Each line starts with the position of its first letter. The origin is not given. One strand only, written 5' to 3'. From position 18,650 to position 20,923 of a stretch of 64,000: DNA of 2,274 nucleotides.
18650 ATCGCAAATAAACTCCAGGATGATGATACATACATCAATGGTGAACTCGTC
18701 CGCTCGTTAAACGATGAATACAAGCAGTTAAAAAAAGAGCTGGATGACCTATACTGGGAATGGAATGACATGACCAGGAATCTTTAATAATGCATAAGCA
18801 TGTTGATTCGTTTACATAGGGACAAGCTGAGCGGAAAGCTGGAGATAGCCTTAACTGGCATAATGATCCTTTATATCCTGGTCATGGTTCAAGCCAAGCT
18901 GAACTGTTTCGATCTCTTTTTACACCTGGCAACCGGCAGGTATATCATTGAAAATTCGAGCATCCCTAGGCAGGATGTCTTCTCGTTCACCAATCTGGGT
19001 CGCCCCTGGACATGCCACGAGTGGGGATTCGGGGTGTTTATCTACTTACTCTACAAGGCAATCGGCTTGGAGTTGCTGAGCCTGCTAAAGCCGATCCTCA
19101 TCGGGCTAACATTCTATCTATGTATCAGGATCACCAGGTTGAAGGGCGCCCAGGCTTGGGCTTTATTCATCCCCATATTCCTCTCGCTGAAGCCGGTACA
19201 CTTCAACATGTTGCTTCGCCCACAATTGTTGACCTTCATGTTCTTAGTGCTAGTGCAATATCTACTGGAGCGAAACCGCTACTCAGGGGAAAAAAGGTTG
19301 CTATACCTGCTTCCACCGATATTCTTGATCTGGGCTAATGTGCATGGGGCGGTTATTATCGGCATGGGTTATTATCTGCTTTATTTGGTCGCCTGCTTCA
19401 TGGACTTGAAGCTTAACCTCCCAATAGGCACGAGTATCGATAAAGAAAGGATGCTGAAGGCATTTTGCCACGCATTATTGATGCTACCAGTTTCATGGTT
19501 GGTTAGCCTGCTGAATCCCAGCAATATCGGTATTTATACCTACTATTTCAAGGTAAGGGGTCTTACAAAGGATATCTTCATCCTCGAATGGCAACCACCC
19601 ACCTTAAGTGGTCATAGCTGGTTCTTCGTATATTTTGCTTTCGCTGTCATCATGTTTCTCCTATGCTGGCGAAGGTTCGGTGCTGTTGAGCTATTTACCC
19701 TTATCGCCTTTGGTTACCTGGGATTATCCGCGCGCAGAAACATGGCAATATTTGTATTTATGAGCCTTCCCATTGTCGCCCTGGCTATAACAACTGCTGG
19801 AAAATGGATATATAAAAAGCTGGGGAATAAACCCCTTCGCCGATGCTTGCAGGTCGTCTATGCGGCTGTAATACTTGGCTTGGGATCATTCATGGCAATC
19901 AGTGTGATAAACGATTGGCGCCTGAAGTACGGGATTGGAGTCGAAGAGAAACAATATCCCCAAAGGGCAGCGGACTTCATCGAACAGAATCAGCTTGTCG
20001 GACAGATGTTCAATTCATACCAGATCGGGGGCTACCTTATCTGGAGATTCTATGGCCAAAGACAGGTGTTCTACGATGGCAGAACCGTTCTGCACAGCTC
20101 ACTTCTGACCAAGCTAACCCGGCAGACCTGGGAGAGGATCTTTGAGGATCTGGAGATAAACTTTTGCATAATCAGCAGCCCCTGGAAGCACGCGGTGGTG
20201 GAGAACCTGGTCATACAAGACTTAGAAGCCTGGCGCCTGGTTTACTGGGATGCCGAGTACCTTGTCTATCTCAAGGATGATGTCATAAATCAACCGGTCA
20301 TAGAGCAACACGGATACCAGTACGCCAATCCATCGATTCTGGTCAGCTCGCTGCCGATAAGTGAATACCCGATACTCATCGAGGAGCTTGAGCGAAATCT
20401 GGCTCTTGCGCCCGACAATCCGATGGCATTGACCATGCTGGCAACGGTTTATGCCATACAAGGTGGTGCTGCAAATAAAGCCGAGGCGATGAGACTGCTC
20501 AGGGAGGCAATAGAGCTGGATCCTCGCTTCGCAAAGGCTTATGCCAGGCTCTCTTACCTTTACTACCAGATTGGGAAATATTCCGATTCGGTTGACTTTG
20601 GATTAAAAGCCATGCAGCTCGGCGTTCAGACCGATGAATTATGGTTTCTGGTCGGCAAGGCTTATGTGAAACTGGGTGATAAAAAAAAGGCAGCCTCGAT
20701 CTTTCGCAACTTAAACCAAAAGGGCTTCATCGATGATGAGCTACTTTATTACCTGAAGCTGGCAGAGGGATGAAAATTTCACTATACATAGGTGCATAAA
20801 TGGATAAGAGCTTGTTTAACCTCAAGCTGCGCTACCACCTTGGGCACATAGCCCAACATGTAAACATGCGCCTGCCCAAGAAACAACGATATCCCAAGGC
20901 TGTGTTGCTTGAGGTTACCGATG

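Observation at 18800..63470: Window-wide enrichment: four radical SAM, five GT-A/GT-B glycosyltransferases, three GT-C-like membrane proteins, two epimerases, two phosphodiesterases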

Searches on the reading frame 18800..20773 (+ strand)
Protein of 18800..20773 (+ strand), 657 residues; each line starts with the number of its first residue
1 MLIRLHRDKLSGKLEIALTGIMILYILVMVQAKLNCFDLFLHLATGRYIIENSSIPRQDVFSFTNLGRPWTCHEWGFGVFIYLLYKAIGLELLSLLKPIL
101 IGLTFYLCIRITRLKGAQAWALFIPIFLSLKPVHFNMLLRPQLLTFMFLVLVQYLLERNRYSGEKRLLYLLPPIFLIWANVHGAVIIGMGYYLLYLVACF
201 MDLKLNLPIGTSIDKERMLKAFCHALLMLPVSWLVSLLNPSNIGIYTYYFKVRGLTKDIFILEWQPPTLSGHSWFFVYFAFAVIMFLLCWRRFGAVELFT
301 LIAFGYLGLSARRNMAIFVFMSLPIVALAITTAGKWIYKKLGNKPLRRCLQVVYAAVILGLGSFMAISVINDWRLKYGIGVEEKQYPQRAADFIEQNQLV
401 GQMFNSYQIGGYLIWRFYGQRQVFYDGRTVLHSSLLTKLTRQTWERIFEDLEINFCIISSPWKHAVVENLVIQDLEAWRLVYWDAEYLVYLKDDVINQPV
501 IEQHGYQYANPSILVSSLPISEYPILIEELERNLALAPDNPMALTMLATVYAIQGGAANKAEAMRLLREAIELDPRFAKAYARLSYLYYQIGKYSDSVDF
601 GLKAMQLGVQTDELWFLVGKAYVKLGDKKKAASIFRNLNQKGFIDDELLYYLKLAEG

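Call 3: search_protein_families(library=pfam, proteins=[window:18800-20773:+])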
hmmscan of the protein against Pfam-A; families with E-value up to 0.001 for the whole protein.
window:18800-20773:+ (657 aa): 8 families
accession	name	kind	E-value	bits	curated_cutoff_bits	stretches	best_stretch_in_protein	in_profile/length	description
PF13431.12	TPR_17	-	2.5e-08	34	24.4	0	566-596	1-31/34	Tetratricopeptide repeat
PF07719.23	TPR_2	-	2.4e-07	30.8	27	0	613-636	2-25/34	Tetratricopeptide repeat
PF13414.12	TPR_11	-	1.2e-06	28.5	26.8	1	562-592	12-42/42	TPR repeat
PF13181.12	TPR_8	-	6e-06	26.5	25.7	0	613-636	2-25/34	Tetratricopeptide repeat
PF13429.12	TPR_15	-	9.5e-06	25.7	26.2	1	526-640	132-242/280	Tetratricopeptide repeat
PF14559.12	TPR_19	-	2.4e-05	25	25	0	561-596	8-43/68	Tetratricopeptide repeat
PF13428.12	TPR_14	-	0.00052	20.9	23.5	0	559-585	16-42/44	Tetratricopeptide repeat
PF13432.12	TPR_16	-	0.00084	20.2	32.7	0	559-604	12-57/65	Tetratricopeptide repeat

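Call 12: search_protein_families(library=pfam, max_evalue=5, proteins=[window:18800-20773:+])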
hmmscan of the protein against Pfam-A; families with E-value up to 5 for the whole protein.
window:18800-20773:+ (657 aa): 18 families
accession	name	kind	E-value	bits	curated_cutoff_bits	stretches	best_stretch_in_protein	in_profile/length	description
PF13431.12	TPR_17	-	2.5e-08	34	24.4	2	566-596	1-31/34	Tetratricopeptide repeat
PF07719.23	TPR_2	-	2.4e-07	30.8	27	3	613-636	2-25/34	Tetratricopeptide repeat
PF13414.12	TPR_11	-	1.2e-06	28.5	26.8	1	562-592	12-42/42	TPR repeat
PF13181.12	TPR_8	-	6e-06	26.5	25.7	1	613-636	2-25/34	Tetratricopeptide repeat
PF13429.12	TPR_15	-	9.5e-06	25.7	26.2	1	526-640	132-242/280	Tetratricopeptide repeat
PF14559.12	TPR_19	-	2.4e-05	25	25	1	561-596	8-43/68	Tetratricopeptide repeat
PF13428.12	TPR_14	-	0.00052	20.9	23.5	2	559-585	16-42/44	Tetratricopeptide repeat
PF13432.12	TPR_16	-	0.00084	20.2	32.7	1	559-604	12-57/65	Tetratricopeptide repeat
PF23914.1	TPR_CcmH_CycH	-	0.0011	19.2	42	1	530-598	73-141/158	Cytochrome c-type biogenesis protein H TPR domain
PF00515.34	TPR_1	-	0.011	15.9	27.8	0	561-577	18-34/34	Tetratricopeptide repeat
PF13174.12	TPR_6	-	0.026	15.6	26.3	1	615-639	3-27/33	Tetratricopeptide repeat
PF12895.13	ANAPC3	-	0.038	14.7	27.2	1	563-636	8-80/82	Anaphase-promoting complex, cyclosome, subunit 3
PF13374.12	TPR_10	-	0.058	13.9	27.5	1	578-607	2-31/42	Tetratricopeptide repeat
PF21505.3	RPN2_N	-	0.12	12.2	27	1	584-606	62-84/296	26S proteasome subunit RPN2, N-terminal domain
PF23300.3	HEAT_Nup120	-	0.17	12.2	29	1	563-627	70-140/170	Nucleoporin Nup120, HEAT repeats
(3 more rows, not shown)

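Call 13: search_protein_families(library=ncbifam, max_evalue=0.01, proteins=[window:18800-20773:+])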
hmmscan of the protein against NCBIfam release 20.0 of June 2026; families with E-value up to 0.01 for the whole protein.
window:18800-20773:+ (657 aa): 7 families
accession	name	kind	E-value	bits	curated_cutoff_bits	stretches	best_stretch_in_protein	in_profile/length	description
TIGR02917.1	PEP_TPR_lipo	equivalog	1.8e-07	29.5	312.2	1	528-639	520-628/899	XrtA/PEP-CTERM system TPR-repeat protein PrsT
NF040959.1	MamA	equivalog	2.4e-07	30.4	200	1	527-637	91-198/204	magnetosome protein MamA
NF052415.1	T3SS_chap_SctY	equivalog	6.5e-06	26.6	70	1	544-637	9-102/106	type III secretion apparatus assembly chaperone SctY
NF033762.1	social_mot_Tgl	equivalog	0.00063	19.2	225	1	527-601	51-123/252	social motility TPR repeat lipoprotein Tgl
TIGR02521.1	type_IV_pilW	equivalog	0.0029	17.2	154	0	558-634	149-225/234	type IV pilus biogenesis/stability protein PilW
NF047558.1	TPR_END_plus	domain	0.0042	17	32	0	547-581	5-35/56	TPR end-of-group domain-containing protein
NF047371.1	FlcA_CTERM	equivalog_domain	0.0066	15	300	1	558-639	453-534/646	periplasmic flagellar collar protein FlcA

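Call 14: search_solved_structures(query=window:18800-20773:+, max_evalue=1)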
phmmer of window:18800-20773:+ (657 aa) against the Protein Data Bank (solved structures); distinct sequences matched with E-value up to 1: 109 (the best 60 are shown).
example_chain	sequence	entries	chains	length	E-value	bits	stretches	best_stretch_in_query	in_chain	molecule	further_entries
9qhb_A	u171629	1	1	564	3.8e-94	319.9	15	562-635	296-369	Engineered tetratricopeptide repeat protein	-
8bu0_A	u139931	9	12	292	1.9e-47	165.5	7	562-636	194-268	Consensus tetratricopeptide repeat protein | Crystal structure of an 8-repeat consensus TPR superhelix with Zinc. | Monomer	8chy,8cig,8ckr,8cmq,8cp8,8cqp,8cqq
9qhc_A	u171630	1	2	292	4.2e-33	118.1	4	562-635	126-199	Engineered tetratricopeptide repeat protein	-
9gzg_A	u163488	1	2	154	9e-19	70.8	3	560-633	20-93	Engineered CTPR protein with glutamic acids for conductivity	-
8ch0_A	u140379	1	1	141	1.1e-15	60.6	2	562-636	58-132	Consensus tetratricopeptide repeat protein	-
2fo7_A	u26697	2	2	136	1.5e-15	60.1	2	562-636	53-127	SYNTHETIC CONSENSUS TPR PROTEIN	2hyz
1na0_A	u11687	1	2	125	1e-10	44.2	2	576-635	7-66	designed protein CTPR3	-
7obi_A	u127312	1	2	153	3.9e-10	42.3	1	543-636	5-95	CTPR-rv4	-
1w3b_A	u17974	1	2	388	1.6e-09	40.2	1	534-606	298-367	UDP-N-ACETYLGLUCOSAMINE--PEPTIDE N-ACETYLGLUCOSAMINYLTRANSFERASE 110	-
3kd7_A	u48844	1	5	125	3.5e-09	39.1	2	576-636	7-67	CTPR390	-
6eou_A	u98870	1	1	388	5.2e-09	38.5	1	534-606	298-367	UDP-N-acetylglucosamine--peptide N-acetylglucosaminyltransferase 110 kDa subunit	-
7ntf_A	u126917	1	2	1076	1.4e-08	37.2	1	534-620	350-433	Isoform 1 of UDP-N-acetylglucosamine--peptide N-acetylglucosaminyltransferase 110 kDa subu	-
6v8e_A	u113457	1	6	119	1.4e-08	37.1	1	563-636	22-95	Designed protein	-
2wqh_A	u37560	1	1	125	1.7e-08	36.9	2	576-633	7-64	CTPR3Y3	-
6vfi_B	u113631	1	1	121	1.7e-08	36.8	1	563-636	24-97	O43_dn18B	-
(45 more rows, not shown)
